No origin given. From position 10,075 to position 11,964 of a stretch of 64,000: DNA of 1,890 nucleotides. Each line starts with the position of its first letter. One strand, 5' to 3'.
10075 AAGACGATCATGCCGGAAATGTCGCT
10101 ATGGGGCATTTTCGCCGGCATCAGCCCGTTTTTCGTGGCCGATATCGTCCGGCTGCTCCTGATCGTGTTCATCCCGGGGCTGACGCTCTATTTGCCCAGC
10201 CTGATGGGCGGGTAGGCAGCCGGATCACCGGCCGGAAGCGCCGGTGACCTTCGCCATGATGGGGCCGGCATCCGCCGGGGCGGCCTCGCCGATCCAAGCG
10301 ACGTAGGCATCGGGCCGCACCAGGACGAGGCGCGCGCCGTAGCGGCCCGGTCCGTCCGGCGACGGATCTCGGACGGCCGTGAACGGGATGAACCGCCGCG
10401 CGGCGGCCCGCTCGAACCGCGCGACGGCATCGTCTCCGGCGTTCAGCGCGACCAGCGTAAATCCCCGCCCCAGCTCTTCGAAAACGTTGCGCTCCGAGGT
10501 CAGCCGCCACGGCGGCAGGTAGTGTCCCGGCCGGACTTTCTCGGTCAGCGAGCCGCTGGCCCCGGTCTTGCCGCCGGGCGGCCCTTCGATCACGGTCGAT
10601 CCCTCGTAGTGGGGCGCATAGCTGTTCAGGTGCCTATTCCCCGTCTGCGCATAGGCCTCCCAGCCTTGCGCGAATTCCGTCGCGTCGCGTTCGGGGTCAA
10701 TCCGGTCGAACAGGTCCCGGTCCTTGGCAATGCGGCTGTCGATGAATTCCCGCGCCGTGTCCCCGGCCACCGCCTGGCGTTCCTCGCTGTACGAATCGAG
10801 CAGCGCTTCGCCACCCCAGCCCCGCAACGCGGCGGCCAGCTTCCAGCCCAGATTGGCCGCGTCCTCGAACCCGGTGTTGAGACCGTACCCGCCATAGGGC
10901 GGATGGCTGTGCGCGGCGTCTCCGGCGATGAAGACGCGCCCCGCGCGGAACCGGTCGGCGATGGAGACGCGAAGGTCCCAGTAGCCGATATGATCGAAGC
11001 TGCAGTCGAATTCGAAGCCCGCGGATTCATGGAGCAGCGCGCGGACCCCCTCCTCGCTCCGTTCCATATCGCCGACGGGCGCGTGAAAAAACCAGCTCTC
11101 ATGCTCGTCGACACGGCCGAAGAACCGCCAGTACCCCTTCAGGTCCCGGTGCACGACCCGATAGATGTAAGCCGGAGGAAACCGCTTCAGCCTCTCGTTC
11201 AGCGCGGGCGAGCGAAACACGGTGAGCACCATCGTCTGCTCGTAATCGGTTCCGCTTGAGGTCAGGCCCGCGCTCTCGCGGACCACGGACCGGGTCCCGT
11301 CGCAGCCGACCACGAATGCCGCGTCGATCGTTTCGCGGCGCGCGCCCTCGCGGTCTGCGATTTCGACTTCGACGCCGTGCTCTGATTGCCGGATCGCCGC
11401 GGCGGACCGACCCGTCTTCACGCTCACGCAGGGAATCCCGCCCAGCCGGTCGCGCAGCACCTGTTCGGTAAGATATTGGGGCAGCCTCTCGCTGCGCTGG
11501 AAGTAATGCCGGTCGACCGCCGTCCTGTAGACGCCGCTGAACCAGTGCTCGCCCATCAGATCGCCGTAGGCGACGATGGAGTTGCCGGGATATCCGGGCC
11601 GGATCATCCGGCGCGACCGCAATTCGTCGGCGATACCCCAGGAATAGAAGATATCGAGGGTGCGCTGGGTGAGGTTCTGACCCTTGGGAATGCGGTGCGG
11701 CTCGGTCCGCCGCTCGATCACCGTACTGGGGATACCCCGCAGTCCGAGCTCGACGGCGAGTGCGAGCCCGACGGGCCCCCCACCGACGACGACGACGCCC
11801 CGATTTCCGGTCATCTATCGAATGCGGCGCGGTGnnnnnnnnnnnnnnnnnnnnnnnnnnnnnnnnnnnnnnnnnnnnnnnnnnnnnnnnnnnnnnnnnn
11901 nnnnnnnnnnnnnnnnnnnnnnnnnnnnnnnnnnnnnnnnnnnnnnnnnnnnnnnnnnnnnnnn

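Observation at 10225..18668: Nine-gene minus-strand operon fusing a Dpp-like importer (without its own SBP) to an unusual meta-cleavage gene set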

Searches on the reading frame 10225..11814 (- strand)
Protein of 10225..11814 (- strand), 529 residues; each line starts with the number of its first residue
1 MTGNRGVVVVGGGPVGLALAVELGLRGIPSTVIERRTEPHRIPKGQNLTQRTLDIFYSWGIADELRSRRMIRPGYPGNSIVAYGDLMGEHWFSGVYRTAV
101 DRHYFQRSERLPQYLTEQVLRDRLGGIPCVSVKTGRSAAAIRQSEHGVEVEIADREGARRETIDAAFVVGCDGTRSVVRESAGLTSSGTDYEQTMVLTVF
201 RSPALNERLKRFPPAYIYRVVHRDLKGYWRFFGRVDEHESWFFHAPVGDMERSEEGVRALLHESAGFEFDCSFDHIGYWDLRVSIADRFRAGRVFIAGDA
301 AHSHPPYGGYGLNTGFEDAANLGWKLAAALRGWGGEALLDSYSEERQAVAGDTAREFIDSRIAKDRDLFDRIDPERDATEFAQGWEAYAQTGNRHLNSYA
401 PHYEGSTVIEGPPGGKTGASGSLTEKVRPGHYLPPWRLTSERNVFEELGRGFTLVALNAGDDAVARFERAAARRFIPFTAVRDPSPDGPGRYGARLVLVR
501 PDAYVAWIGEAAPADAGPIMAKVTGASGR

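Call 6: search_protein_families(library=pfam, proteins=[window:10225-11814:-])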
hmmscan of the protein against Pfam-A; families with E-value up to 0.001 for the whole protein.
window:10225-11814:- (529 aa): 4 families
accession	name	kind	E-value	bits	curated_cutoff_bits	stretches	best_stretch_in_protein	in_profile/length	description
PF01494.25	FAD_binding_3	-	2.8e-72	244.3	22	1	7-353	4-345/349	FAD binding domain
PF21274.3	Rng_hyd_C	-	1.6e-09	38.4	27.5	1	428-515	3-95/107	Aromatic-ring hydroxylase, C-terminal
PF07992.20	Pyr_redox_2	-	0.00047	20.1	26.1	0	7-56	145-193/291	Pyridine nucleotide-disulphide oxidoreductase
PF01266.30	DAO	-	0.00052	20.1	27.9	1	7-40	2-35/353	FAD dependent oxidoreductase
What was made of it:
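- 10225..11814 (-): group-A FAD aromatic monooxygenase (RebC/PRK06126-like); last gene of the operon; accessory. FAD_binding_3, E 2.8e-72, plus Rng_hyd_C (call 6).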

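Call 7: search_protein_families(library=ncbifam, proteins=[window:10225-11814:-])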
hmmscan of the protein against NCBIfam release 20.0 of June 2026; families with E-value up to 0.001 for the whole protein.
window:10225-11814:- (529 aa): 57 families (the best 25 are shown)
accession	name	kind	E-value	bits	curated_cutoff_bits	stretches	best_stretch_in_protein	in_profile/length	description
NF004780.0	PRK06126.1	subfamily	2.9e-107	359.3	445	1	5-526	9-546/552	hypothetical protein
NF004832.0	PRK06184.1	subfamily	1e-67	229.1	476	1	6-352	8-343/506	hypothetical protein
NF004829.0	PRK06183.1-3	subfamily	1.8e-61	208.5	390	1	5-510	9-496/520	bifunctional 3-(3-hydroxy-phenyl)propionate/3-hydroxycinnamic acid hydroxylase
NF006092.0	PRK08244.1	equivalog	7.3e-58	196.4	644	1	6-351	4-331/494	monooxygenase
NF004831.0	PRK06183.1-5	equivalog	4.2e-52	177.3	546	1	6-350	10-339/568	bifunctional 3-(3-hydroxy-phenyl)propionate/3-hydroxycinnamic acid hydroxylase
NF006002.0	PRK08132.1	subfamily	8.2e-51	173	416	1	5-459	26-464/552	FAD-dependent oxidoreductase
NF033145.1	rif_monoox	equivalog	1.1e-50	172.8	800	1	7-353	3-330/472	rifampin monooxygenase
NF005303.0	PRK06834.1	subfamily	3.5e-49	167.7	625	1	5-356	4-329/488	hypothetical protein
NF046069.1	AkvoneHdxseRdmE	equivalog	5.1e-48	164.1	700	1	7-521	1-513/521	aklavinone 12-hydroxylase RdmE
NF046068.1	AkvoneHdxseDnrF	equivalog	2.7e-45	155.1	650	1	7-363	1-355/439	aklavinone 12-hydroxylase DnrF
NF045577.1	FAD_mono_MbnF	equivalog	1.5e-38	132.7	800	1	7-522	7-522/531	methanobactin biosynthesis FAD monooxygenase MbnF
NF004828.0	PRK06183.1-2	equivalog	6e-38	130.5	853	2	284-350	274-340/568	bifunctional 3-(3-hydroxy-phenyl)propionate/3-hydroxycinnamic acid hydroxylase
NF004830.0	PRK06183.1-4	equivalog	7.5e-37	127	1135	2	6-200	20-206/617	bifunctional 3-(3-hydroxy-phenyl)propionate/3-hydroxycinnamic acid hydroxylase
NF000343.1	rif_mono_Iri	exception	6.8e-35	121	950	2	283-353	262-332/479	rifampin monooxygenase Iri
NF006144.0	PRK08294.1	subfamily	1.3e-32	112.9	560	3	289-352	337-400/637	phenol 2-monooxygenase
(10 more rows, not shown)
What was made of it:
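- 10225..11814 (-): NCBIfam PRK06126 359 bits, below its cutoff (call 7).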

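Call 13: search_solved_structures(query=window:10225-11814:-, max_evalue=1e-10)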
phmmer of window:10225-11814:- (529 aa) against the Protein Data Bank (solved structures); distinct sequences matched with E-value up to 1e-10: 62 (the best 60 are shown).
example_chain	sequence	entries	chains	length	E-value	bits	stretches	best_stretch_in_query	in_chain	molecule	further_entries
2r0c_A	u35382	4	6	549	7.6e-57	196.1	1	6-526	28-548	RebC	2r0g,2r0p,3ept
4eip_A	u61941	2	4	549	1.4e-55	191.9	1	6-526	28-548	Putative FAD-monooxygenase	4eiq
6u0p_A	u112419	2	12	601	4.5e-44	153.9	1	7-356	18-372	2,4-dichlorophenol 6-monooxygenase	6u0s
5vqb_A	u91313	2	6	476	6.6e-43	150.1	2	284-352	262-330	Rifampin monooxygenase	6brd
4k2x_A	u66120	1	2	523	5.9e-42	147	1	6-356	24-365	Polyketide oxygenase/hydroxylase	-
5kow_A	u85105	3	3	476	1.3e-39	139.2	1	7-353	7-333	Pentachlorophenol 4-monooxygenase | Putative rifampin monooxygenase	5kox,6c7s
4k5r_A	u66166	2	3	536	1.4e-39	139.2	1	6-351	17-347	Oxygenase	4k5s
5xgv_A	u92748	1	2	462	3.9e-39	137.6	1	7-350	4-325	PyrE3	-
23lo_A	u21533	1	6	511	4.1e-38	134.3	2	284-350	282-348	flavin dependent Baeyer Villiger monooxygenase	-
9srp_C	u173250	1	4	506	2.6e-36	128.3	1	4-351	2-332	ChlE3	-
2qa2_A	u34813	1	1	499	2.5e-35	125.1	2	287-350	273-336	Polyketide oxygenase CabE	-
3fmw_A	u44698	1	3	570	5.5e-35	123.9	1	6-351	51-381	Oxygenase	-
2qa1_A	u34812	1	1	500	6.5e-35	123.7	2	288-515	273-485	Polyketide oxygenase PgaE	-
4icy_A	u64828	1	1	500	7.1e-35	123.6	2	288-515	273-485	Polyketide oxygenase PgaE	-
7vwp_D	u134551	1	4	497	5e-33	117.5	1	286-354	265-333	FlsO1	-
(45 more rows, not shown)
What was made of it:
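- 10225..11814 (-): PDB RebC E 7.6e-57; 2-hydroxybiphenyl 3-monooxygenase E about 1e-29 (call 13).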
